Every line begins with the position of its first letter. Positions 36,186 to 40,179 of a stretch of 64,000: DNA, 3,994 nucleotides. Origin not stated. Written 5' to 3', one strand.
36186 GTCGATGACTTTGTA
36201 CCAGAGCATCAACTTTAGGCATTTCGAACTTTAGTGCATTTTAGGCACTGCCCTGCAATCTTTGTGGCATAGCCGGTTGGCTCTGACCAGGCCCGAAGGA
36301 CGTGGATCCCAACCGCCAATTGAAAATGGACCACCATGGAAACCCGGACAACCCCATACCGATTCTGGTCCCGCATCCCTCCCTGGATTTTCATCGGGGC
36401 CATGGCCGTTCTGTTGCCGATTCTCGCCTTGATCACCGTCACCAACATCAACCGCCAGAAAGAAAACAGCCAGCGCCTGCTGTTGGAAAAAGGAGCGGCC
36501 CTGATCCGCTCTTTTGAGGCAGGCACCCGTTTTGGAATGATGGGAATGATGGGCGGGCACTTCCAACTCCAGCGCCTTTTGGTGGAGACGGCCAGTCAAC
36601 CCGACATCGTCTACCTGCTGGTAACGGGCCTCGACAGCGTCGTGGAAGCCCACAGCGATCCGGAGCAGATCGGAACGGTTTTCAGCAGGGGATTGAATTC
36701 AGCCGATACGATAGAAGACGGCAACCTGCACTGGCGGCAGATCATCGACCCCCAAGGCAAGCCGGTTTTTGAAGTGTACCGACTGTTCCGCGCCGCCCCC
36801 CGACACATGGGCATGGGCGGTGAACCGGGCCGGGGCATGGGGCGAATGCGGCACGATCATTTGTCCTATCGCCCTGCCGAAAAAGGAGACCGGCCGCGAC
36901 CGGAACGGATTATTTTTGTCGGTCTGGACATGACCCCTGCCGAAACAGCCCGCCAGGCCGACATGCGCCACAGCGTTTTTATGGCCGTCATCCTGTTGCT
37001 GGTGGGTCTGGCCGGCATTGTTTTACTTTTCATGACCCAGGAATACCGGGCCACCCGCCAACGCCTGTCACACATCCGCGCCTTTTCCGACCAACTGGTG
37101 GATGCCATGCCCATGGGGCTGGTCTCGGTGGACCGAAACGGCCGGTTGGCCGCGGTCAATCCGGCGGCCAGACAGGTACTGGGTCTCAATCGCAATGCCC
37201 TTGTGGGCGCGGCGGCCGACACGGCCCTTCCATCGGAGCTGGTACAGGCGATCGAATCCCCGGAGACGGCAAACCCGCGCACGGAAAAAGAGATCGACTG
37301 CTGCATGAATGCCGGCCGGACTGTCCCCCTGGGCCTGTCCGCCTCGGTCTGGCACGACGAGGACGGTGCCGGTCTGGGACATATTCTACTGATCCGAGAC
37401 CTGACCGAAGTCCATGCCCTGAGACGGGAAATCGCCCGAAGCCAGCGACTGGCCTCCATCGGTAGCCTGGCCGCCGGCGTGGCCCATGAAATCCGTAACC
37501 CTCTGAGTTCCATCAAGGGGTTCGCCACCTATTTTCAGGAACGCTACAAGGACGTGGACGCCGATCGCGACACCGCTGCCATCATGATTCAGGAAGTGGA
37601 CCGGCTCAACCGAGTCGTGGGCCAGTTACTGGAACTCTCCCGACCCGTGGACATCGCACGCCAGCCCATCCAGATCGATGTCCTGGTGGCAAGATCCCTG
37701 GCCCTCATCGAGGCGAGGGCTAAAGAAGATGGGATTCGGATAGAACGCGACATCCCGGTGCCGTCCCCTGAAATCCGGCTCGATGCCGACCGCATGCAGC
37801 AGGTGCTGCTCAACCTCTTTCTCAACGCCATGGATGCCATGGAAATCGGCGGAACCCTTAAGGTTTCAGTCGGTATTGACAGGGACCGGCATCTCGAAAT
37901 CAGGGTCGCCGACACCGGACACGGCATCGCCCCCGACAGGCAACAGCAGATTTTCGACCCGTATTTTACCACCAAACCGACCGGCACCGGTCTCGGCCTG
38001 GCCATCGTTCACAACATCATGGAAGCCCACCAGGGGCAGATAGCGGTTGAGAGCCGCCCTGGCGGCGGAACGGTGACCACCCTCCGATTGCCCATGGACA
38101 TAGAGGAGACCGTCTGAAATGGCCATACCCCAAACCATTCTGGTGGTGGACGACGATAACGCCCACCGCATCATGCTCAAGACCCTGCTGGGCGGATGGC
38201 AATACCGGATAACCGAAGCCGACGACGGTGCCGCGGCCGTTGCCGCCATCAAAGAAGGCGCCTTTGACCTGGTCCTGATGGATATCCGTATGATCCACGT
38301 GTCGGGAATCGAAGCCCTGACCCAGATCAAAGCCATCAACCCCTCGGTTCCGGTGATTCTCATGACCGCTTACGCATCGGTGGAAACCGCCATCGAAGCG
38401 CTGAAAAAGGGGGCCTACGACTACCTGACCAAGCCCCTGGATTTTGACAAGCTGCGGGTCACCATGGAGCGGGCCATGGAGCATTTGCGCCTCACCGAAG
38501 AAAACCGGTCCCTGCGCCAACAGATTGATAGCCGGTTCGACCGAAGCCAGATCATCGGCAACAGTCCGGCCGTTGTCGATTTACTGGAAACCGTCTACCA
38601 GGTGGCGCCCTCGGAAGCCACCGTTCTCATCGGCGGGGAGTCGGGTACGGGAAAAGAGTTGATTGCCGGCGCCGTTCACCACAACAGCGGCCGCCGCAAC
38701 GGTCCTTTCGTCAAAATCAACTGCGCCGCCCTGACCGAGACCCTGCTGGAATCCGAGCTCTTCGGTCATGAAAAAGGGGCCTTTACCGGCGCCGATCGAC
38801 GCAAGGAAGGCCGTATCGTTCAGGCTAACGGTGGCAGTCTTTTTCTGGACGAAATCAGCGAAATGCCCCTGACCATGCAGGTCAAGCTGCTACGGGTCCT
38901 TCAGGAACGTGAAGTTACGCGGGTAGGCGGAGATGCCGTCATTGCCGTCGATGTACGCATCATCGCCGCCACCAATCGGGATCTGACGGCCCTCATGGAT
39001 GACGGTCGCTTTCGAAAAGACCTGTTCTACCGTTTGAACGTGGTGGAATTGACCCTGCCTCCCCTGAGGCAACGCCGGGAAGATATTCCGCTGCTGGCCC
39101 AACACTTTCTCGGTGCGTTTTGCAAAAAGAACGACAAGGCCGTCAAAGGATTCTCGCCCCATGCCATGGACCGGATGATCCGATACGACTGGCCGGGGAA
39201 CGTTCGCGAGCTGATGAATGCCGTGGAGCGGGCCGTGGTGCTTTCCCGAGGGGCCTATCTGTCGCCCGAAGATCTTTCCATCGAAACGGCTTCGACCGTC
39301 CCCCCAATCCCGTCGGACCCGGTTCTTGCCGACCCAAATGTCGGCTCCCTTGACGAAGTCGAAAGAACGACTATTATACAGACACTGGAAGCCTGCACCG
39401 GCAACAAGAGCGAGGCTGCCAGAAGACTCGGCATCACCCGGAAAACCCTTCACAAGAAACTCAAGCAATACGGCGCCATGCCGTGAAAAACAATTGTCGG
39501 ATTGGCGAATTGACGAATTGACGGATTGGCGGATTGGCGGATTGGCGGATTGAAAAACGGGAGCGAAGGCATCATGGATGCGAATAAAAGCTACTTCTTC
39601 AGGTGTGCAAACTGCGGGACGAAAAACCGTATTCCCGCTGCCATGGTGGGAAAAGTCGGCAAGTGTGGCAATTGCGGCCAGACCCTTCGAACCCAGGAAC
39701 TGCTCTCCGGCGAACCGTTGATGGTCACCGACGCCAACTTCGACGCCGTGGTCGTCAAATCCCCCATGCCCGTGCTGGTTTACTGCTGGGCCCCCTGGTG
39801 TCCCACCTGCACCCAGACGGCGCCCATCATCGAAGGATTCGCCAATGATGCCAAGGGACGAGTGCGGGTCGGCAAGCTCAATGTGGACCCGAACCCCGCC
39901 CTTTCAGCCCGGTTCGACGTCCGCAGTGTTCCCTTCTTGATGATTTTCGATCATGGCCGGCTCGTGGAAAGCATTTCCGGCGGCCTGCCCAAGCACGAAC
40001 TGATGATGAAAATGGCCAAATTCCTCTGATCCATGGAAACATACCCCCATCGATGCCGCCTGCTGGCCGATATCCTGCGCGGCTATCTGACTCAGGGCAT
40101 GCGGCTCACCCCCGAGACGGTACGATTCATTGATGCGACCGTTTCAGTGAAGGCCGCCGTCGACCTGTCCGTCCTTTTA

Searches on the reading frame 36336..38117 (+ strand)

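Call 6: search_protein_families(library=pfam, proteins=[window:36336-38117:+], max_evalue=0.1)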
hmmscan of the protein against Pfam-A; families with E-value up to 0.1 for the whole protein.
window:36336-38117:+ (593 aa): 11 families
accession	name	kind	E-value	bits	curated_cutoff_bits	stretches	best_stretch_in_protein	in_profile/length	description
PF02518.31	HATPase_c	-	5.7e-28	98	26.4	1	483-588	2-110/111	Histidine kinase-, DNA gyrase B-, and HSP90-like ATPase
PF00512.31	HisKA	-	2.3e-13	50.4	26.9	1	377-436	4-62/66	His Kinase A (phospho-acceptor) domain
PF08448.16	PAS_4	-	3.4e-10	40.5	23.1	1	255-360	1-109/110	PAS fold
PF13426.13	PAS_9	-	3.4e-08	34.1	27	1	260-358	2-103/103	PAS domain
PF00989.32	PAS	-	2.9e-06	27.7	22.6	1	252-355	4-112/113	PAS fold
PF13188.13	PAS_8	-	7.2e-05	23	21.8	1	253-292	5-41/65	PAS domain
PF13581.12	HATPase_c_2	-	0.00013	22.4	27.4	1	506-581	54-124/127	Histidine kinase-like ATPase domain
PF17203.10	sCache_3_2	-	0.00036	21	28.4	1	75-148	37-108/140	Single cache domain 3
PF10090.15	HPTransfase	-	0.0019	18.4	22.9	1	489-537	34-81/123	Histidine phosphotransferase C-terminal domain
PF12860.13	PAS_7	-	0.05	14.2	27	0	256-293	2-40/115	PAS fold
PF13179.11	DUF4006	-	0.07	13.5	22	0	22-47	19-44/64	Family of unknown function (DUF4006)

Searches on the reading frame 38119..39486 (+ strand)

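Call 6: search_protein_families(library=pfam, proteins=[window:38119-39486:+], max_evalue=0.1)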
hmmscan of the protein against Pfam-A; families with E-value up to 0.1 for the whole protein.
window:38119-39486:+ (455 aa): 16 families
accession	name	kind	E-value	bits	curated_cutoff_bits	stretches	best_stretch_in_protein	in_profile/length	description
PF00158.32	Sigma54_activat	-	4.1e-72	241.8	20.2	1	145-311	1-167/168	Sigma-54 interaction domain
PF00072.30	Response_reg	-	7.1e-31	107.1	30.2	1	7-114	1-108/111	Response regulator receiver domain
PF25601.1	AAA_lid_14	-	3.9e-27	94.3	27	1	317-391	1-75/87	AAA+ ATPase lid domain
PF14532.12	Sigma54_activ_2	-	1.9e-20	73.9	25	1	146-316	1-138/138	Sigma-54 interaction domain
PF02954.25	HTH_8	-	2.1e-16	59.8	22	1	411-451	2-42/42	Bacterial regulatory protein, Fis family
PF07728.20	AAA_5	-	4.1e-07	30.5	22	1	169-287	2-123/139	AAA domain (dynein-related subfamily)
PF00004.35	AAA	-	8.8e-05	23.4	21.2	1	169-302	1-127/131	ATPase family associated with various cellular activities (AAA)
PF07724.20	AAA_2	-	0.00015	22.3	27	1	167-297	4-135/166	AAA domain (Cdc48 subfamily)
PF01078.27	Mg_chelatase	-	0.00031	20.7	20.3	1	224-287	93-158/207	Magnesium chelatase, subunit ChlI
PF13191.12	AAA_16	-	0.00075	20.5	32.6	1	155-250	12-109/167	AAA ATPase domain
PF18024.7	HTH_50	-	0.00078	19.5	27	1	411-452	8-48/50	Helix-turn-helix domain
PF06490.17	FleQ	-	0.003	18.3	22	1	6-119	1-106/108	Flagellar regulatory protein FleQ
PF13556.12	HTH_30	-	0.0034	17.6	27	1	422-450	7-35/59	PucR C-terminal helix-turn-helix domain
PF13245.12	AAA_19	-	0.02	15.5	25.1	0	175-270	20-124/134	AAA domain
PF00493.29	MCM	-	0.048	13.2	23.3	0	168-288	59-174/224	MCM P-loop domain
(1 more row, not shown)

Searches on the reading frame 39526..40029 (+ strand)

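Call 6: search_protein_families(library=pfam, proteins=[window:39526-40029:+], max_evalue=0.1)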
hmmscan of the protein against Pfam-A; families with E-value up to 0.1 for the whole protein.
window:39526-40029:+ (167 aa): 12 families
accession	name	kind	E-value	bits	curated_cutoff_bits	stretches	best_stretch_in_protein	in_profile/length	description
PF00085.26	Thioredoxin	-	6.8e-23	81.1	23.5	1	65-164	3-102/103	Thioredoxin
PF21352.3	Zn_ribbon_Thio2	-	8.1e-06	26.1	27.1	1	27-52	2-27/27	Thioredoxin 2, N-terminal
PF13905.12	Thioredoxin_8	-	1.8e-05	25.4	27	1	82-113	3-36/94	Thioredoxin-like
PF08534.16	Redoxin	-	3.8e-05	24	26.6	1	83-145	31-96/148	Redoxin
PF00578.27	AhpC-TSA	-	0.00018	21.9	26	1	82-147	27-94/124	AhpC/TSA family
PF13098.12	Thioredoxin_2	-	0.00023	21.9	27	1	82-159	7-100/104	Thioredoxin-like domain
PF13728.12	TraF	-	0.00023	21.5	23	1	84-153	133-212/224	F plasmid transfer operon protein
PF13192.12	Thioredoxin_3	-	0.0035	17.8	24.8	1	90-162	8-73/76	Thioredoxin domain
PF14595.12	Thioredoxin_9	-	0.0038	17.6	25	1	78-144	40-107/129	Thioredoxin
PF13717.11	Zn_ribbon_4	-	0.026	14.9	30.3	1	25-53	3-34/36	zinc-ribbon domain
PF23718.1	DUF7160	-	0.087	13.4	27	0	48-65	7-24/54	Family of unknown function (DUF7160)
PF03604.18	Zn_ribbon_RPAB4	-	0.096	12.8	24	0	26-36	2-12/32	DNA directed RNA polymerase, 7 kDa subunit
